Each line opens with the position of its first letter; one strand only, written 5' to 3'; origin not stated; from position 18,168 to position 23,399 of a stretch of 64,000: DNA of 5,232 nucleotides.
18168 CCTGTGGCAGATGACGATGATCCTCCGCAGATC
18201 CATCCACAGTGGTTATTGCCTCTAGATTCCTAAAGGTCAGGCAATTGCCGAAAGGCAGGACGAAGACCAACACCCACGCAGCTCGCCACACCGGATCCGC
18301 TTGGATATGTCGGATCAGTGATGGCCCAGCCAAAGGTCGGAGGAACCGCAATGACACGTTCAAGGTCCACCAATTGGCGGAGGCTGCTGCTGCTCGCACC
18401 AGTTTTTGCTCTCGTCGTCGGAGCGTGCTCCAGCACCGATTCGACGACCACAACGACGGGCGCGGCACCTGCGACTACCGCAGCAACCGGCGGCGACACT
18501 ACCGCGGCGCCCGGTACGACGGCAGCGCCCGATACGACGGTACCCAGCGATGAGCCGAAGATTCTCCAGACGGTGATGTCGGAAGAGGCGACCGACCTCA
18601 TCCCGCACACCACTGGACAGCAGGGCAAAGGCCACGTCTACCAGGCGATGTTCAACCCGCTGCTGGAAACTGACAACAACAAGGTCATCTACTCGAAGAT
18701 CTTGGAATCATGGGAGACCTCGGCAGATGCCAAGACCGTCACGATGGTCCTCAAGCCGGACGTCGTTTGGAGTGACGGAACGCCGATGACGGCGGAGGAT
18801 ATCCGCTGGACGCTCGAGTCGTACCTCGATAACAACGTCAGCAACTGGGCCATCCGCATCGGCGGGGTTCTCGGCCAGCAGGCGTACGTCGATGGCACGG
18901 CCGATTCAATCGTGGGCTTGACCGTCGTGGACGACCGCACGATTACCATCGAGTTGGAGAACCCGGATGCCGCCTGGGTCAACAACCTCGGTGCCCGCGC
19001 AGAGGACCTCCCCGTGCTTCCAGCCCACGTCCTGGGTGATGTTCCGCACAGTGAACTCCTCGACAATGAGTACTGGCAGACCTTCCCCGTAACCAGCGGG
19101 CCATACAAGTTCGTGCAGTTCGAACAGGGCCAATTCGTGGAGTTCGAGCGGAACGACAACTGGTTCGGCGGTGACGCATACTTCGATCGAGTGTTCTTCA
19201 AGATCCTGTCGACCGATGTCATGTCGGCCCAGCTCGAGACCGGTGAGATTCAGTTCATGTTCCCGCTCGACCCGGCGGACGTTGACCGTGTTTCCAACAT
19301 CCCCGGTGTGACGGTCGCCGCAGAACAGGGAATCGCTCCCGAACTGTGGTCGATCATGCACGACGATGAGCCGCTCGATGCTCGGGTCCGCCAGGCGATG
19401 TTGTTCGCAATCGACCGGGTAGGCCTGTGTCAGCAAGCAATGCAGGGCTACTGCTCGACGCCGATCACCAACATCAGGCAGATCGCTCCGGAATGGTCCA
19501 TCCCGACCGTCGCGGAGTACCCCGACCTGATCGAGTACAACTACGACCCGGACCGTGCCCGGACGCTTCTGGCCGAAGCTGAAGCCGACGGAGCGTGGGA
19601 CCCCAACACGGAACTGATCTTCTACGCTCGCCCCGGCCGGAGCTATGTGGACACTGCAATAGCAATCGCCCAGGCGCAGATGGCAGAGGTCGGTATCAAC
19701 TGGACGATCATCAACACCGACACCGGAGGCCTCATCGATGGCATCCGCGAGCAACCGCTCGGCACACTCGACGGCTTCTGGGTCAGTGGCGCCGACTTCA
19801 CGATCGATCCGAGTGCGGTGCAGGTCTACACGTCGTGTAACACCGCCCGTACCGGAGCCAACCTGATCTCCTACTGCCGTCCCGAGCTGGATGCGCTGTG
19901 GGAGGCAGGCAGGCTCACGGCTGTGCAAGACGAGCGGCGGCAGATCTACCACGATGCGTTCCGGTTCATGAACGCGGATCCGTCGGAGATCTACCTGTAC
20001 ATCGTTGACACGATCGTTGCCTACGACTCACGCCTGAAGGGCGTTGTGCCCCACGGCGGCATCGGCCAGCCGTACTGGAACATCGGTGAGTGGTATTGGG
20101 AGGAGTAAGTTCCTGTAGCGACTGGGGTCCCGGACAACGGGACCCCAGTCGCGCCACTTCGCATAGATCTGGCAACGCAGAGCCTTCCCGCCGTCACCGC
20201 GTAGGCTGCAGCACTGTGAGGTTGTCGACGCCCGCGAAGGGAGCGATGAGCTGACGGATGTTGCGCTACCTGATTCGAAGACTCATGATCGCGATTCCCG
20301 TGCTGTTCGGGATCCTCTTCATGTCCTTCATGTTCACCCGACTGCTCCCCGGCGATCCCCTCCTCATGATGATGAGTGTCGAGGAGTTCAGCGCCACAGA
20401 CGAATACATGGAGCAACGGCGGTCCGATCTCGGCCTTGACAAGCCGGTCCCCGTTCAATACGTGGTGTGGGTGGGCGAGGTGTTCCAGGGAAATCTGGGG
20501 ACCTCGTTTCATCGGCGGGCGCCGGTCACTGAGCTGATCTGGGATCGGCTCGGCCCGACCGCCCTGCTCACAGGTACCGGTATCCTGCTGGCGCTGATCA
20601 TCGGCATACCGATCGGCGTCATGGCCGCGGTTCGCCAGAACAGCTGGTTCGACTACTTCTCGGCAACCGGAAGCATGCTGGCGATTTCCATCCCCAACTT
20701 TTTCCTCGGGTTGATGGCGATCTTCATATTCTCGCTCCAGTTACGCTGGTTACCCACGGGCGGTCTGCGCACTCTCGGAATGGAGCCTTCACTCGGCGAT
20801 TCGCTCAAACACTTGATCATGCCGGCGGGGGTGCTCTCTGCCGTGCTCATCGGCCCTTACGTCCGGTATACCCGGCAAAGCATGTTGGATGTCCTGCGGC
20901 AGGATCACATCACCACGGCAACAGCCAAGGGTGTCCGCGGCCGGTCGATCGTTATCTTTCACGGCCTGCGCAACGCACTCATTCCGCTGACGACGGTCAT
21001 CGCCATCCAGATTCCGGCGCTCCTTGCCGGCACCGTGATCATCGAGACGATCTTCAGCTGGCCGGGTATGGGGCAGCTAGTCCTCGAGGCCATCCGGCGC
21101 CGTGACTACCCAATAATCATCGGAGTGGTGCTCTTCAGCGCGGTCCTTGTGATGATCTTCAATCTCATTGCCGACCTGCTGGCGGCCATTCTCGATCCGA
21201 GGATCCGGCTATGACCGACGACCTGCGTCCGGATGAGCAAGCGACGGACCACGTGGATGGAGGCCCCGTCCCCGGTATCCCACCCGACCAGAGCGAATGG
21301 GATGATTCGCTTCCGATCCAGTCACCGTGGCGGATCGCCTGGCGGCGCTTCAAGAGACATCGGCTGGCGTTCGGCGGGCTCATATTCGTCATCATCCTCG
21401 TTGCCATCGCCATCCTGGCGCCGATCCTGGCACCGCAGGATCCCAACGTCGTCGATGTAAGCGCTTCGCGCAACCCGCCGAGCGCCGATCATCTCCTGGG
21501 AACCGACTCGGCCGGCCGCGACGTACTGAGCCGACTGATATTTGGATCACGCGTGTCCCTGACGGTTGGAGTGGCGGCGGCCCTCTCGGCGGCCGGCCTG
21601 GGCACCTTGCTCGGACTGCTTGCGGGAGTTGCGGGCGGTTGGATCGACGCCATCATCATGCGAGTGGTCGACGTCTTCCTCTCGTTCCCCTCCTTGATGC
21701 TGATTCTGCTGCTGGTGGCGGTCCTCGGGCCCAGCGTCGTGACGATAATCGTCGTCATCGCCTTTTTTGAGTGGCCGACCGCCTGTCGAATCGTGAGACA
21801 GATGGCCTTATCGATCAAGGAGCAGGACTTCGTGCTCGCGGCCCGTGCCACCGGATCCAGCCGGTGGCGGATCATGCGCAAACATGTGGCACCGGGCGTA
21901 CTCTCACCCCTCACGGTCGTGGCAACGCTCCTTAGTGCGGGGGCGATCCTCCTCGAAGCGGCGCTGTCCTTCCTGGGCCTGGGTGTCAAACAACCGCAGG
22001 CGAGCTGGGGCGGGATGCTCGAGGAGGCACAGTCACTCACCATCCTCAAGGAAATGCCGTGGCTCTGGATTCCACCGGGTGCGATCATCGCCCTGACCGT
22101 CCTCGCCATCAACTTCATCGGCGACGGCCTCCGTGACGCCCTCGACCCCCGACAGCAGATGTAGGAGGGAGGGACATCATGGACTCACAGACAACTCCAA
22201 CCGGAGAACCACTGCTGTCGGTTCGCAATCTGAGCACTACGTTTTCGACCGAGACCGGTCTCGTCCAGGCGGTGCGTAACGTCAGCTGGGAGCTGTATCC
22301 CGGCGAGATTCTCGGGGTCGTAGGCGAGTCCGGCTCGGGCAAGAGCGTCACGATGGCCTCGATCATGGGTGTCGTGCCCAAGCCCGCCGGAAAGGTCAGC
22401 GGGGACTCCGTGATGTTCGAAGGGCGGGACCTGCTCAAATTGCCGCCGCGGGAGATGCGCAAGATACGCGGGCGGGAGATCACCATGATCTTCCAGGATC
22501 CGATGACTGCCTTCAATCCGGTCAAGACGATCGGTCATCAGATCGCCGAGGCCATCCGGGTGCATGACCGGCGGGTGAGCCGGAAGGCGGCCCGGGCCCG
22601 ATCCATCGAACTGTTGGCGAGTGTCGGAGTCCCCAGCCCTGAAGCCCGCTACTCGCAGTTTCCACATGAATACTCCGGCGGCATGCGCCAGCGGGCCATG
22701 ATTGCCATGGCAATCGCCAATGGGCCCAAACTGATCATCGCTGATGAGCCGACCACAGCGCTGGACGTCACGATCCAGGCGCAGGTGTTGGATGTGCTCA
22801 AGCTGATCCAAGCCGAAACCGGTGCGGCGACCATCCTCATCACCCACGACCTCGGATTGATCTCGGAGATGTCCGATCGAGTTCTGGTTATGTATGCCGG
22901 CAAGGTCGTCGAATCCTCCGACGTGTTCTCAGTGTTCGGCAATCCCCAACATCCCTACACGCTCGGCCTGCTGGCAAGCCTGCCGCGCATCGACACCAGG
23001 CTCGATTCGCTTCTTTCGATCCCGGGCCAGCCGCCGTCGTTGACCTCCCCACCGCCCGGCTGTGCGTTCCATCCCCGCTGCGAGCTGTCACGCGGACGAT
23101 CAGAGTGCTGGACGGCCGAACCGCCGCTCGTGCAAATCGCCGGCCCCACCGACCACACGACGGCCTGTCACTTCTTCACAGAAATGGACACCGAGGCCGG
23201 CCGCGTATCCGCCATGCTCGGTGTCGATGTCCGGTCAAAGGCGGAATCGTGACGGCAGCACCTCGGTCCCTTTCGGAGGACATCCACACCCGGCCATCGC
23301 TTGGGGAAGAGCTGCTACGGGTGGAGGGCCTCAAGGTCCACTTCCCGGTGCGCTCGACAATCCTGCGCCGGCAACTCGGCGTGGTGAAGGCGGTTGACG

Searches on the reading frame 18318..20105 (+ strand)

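Call 74: search_protein_families(library=pfam, proteins=[window:18318-20105:+], max_evalue=0.00001)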
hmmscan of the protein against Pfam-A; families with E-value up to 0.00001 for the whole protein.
window:18318-20105:+ (596 aa): 1 family
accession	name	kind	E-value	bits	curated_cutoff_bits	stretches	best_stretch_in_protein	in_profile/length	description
PF00496.27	SBP_bac_5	-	1.1e-62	212.8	32.4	1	126-470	4-327/368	Bacterial extracellular solute-binding proteins, family 5 Middle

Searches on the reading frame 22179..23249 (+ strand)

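Call 75: search_protein_families(library=pfam, proteins=[window:22179-23249:+], max_evalue=0.00001)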
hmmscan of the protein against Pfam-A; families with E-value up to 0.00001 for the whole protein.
window:22179-23249:+ (357 aa): 2 families
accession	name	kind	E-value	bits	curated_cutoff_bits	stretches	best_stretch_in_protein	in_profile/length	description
PF00005.33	ABC_tran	-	9.7e-27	94.7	25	1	33-193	2-137/137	ABC transporter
PF08352.17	oligo_HPY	-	4.3e-17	62.7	27.1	1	244-305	1-62/65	Oligopeptide/dipeptide transporter, C-terminal region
